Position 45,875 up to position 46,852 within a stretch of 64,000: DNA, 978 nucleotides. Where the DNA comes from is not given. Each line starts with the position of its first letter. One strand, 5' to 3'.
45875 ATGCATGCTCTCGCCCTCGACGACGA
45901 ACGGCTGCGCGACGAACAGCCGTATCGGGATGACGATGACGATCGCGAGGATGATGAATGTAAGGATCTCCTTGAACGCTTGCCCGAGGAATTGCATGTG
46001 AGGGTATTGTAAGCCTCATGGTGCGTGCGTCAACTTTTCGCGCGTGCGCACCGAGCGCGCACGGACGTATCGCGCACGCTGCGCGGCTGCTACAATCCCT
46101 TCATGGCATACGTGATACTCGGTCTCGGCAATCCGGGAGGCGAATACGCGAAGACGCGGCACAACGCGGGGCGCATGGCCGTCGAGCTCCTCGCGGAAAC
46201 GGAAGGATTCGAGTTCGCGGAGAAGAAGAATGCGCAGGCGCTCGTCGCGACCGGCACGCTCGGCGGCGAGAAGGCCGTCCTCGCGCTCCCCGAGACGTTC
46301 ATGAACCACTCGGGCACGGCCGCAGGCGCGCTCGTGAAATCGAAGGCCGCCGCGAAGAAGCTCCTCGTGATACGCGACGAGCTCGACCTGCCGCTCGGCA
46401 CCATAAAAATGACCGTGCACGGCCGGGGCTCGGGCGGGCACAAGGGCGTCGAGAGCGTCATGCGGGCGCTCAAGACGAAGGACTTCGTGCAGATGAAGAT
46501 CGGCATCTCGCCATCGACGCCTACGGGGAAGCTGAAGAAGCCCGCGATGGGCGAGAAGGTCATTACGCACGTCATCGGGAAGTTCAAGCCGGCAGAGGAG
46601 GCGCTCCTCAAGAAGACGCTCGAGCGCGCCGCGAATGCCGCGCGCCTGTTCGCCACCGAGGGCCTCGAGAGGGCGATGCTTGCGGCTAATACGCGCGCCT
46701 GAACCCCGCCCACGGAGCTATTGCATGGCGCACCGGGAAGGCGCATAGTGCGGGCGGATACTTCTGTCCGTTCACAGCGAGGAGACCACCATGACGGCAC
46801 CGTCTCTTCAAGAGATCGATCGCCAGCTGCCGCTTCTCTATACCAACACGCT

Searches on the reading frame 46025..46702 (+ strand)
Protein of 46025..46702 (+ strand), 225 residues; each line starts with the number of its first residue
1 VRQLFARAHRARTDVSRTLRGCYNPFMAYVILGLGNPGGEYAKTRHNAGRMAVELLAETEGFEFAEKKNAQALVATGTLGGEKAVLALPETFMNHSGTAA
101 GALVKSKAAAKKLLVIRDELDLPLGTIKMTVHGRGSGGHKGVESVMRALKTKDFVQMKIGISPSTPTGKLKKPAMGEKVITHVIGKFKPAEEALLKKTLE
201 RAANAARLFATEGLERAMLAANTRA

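Call 54: search_protein_families(library=pfam, proteins=[window:46025-46702:+], max_evalue=0.0001)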
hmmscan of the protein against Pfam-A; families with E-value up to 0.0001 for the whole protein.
window:46025-46702:+ (225 aa): 1 family
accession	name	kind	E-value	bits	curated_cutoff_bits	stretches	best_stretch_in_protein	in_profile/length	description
PF01195.25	Pept_tRNA_hydro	-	2.4e-49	168.1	27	1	30-220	1-181/183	Peptidyl-tRNA hydrolase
